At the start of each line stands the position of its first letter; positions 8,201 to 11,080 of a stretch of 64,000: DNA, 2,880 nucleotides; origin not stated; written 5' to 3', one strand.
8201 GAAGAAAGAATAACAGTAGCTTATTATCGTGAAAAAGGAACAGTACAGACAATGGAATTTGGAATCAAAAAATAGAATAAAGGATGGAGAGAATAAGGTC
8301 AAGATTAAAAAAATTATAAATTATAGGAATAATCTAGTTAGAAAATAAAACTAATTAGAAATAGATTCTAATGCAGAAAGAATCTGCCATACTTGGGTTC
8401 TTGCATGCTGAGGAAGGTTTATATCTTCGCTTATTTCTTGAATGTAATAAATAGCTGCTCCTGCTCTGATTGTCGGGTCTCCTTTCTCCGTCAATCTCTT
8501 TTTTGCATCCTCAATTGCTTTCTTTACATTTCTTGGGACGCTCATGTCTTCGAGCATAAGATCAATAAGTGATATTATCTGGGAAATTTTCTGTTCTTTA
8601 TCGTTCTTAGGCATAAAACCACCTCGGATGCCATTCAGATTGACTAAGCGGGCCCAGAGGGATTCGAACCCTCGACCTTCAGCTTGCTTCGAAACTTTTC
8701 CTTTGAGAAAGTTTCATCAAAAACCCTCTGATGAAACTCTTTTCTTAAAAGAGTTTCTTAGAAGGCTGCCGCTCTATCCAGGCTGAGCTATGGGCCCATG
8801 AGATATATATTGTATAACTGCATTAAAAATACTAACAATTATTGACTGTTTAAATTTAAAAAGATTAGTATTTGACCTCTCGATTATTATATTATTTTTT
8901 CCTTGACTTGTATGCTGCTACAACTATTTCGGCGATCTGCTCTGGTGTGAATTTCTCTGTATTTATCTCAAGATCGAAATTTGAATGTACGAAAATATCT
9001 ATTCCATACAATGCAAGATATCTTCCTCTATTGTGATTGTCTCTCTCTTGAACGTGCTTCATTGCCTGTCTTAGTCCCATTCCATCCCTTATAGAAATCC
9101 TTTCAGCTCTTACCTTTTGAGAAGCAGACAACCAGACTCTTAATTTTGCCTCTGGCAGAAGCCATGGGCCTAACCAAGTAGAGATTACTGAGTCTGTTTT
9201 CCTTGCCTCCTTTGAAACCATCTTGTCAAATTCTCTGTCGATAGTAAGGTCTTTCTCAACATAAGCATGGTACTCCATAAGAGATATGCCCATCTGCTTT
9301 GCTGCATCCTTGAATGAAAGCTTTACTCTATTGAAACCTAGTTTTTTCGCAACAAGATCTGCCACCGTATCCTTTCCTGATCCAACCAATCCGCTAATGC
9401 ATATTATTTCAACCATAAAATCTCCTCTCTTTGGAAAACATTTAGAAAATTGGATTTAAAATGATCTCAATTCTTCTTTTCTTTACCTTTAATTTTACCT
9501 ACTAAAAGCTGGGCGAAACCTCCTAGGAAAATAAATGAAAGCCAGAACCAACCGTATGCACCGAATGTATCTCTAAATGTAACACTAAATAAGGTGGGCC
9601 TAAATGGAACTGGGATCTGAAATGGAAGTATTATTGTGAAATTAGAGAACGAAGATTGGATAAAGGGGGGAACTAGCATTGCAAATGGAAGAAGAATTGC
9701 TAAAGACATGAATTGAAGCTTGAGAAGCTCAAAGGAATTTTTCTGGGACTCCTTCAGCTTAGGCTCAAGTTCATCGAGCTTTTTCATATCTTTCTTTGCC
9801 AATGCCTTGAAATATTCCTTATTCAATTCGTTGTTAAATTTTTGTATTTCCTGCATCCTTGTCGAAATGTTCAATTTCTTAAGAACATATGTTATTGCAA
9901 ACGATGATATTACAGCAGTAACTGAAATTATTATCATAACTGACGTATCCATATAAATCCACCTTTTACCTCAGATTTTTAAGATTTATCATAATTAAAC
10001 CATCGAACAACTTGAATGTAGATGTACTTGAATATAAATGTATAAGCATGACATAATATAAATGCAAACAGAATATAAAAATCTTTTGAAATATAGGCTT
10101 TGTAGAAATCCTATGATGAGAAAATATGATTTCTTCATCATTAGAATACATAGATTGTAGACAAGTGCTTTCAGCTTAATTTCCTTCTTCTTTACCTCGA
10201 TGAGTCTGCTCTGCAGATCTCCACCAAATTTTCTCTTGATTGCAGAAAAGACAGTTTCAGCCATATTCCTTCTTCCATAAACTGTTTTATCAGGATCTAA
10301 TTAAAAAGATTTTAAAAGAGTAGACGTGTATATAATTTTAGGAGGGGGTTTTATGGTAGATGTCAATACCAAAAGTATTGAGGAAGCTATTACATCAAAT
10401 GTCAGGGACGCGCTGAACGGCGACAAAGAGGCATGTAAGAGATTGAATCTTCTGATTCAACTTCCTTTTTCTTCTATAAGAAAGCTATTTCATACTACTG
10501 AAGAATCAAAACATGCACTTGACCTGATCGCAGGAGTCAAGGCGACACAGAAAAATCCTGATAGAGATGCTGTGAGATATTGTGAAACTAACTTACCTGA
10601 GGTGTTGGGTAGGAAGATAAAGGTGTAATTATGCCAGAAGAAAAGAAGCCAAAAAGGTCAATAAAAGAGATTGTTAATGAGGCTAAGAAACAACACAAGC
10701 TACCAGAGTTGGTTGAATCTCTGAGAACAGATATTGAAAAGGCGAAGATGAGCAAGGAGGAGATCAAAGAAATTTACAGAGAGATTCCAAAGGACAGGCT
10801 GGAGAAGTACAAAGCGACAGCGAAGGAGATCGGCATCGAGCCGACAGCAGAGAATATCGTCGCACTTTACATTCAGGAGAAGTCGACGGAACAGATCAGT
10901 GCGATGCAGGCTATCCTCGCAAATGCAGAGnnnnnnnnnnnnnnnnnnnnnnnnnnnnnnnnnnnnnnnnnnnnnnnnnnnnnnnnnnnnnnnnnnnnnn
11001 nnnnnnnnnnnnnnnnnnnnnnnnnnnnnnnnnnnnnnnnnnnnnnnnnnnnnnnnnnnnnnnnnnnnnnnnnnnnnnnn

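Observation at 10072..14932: IS skeleton with TIRs and 21-bp direct repeats carrying a GC-rich foreign cargo, inserted inside the conserved secY-adk / DUF106-cmk string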

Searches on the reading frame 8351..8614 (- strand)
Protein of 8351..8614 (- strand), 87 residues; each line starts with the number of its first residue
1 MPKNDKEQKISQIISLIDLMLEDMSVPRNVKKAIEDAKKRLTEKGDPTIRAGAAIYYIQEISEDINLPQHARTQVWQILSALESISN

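Call 9: search_protein_families(library=pfam, proteins=[window:8351-8614:-], max_evalue=0.01)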
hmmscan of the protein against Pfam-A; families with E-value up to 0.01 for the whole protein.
window:8351-8614:- (87 aa): 1 family
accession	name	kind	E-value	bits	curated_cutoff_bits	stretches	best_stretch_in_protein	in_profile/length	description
PF03685.18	UPF0147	-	1.6e-25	89.4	23.6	1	7-85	2-81/81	Uncharacterised protein family (UPF0147)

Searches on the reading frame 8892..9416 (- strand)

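Call 9: search_protein_families(library=pfam, proteins=[window:8892-9416:-], max_evalue=0.01)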
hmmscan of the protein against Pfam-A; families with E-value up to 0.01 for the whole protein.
window:8892-9416:- (174 aa): 5 families
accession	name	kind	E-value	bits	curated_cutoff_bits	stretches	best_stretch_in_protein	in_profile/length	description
PF13189.12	Cytidylate_kin2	-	1.1e-21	78.3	28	1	4-155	1-176/176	Cytidylate kinase-like family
PF13238.12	AAA_18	-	1.3e-10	42.3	29.4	1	5-112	1-113/128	AAA domain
PF02224.24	Cytidylate_kin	-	2.1e-08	34.6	26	1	82-170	122-210/211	Cytidylate kinase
PF13207.12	AAA_17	-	0.00016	22.4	27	1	9-75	2-69/136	AAA domain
PF01712.25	dNK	-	0.00043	20.5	27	1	5-31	1-27/203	Deoxynucleoside kinase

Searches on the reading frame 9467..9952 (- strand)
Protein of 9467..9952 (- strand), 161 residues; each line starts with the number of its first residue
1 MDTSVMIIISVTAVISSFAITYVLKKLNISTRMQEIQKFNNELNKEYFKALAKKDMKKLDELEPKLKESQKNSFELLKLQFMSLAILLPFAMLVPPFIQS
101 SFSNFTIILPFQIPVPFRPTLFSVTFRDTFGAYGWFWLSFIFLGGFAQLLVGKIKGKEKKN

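Call 9: search_protein_families(library=pfam, proteins=[window:9467-9952:-], max_evalue=0.01)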
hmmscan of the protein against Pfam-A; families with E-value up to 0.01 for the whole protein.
window:9467-9952:- (161 aa): 3 families
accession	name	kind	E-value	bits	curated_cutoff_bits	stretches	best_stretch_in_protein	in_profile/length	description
PF01956.21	EMC3_TMCO1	-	1.9e-09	37.9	27.1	1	6-150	16-164/169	Integral membrane protein EMC3/TMCO1-like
PF02949.25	7tm_6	-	0.00061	19.4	25.8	1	14-120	10-109/313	7tm Odorant receptor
PF25155.1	NTF2_YvbJ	-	0.0028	18.9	25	1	41-78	6-43/123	YvbJ NTF2-like domain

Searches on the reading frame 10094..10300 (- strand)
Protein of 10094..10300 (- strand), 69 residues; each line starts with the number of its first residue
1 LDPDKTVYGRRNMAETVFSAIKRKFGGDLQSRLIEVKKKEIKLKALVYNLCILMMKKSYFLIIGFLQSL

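Call 9: search_protein_families(library=pfam, proteins=[window:10094-10300:-], max_evalue=0.01)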
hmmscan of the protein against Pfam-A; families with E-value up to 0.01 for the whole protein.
seq(69 aa): 1 family
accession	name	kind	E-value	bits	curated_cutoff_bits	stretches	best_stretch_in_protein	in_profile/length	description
PF01609.27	DDE_Tnp_1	-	0.00091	19.5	23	1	6-50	155-200/200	Transposase DDE domain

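Call 11: search_protein_families(library=ncbifam, proteins=[window:10094-10300:-], max_evalue=0.1)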
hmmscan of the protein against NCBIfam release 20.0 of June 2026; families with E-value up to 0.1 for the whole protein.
seq(69 aa): 2 families
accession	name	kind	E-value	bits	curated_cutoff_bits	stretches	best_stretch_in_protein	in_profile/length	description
NF033579.1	transpos_IS5_2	equivalog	1.5e-11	44.4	140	1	5-50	242-287/289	IS5 family transposase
NF033551.1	transpos_IS1182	equivalog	0.0023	16.9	270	1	5-52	435-484/488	IS1182 family transposase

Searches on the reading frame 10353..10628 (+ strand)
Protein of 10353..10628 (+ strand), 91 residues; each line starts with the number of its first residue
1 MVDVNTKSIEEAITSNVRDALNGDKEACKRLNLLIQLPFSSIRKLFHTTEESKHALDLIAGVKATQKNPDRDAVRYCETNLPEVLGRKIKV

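Call 9: search_protein_families(library=pfam, proteins=[window:10353-10628:+], max_evalue=0.01)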
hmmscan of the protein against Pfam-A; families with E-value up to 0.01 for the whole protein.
window:10353-10628:+ (91 aa): 0 families

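Call 11: search_protein_families(library=ncbifam, proteins=[window:10353-10628:+], max_evalue=0.1)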
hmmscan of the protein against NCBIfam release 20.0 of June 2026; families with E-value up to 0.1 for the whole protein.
window:10353-10628:+ (91 aa): 1 family
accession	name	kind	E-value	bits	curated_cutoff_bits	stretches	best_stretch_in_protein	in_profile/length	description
NF053562.1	Rkd3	equivalog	0.072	13.1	90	0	42-62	8-28/56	arcadin-3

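Call 84: search_protein_families(library=padloc, proteins=[window:10353-10628:+], max_evalue=0.01)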
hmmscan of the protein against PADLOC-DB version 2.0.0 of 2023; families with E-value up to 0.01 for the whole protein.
window:10353-10628:+ (91 aa): 0 families

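Call 85: search_protein_families(library=phrogs, proteins=[window:10353-10628:+], max_evalue=0.01)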
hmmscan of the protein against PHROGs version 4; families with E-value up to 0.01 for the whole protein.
window:10353-10628:+ (91 aa): 0 families

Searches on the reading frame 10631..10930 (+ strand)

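Call 85: search_protein_families(library=phrogs, proteins=[window:10631-10930:+], max_evalue=0.01)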
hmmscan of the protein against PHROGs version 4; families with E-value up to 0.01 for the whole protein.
window:10631-10930:+ (100 aa): 1 family
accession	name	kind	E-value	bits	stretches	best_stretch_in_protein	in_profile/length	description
phrog_742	-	other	0.0084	17.6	1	26-88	31-96/124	acetyltransferase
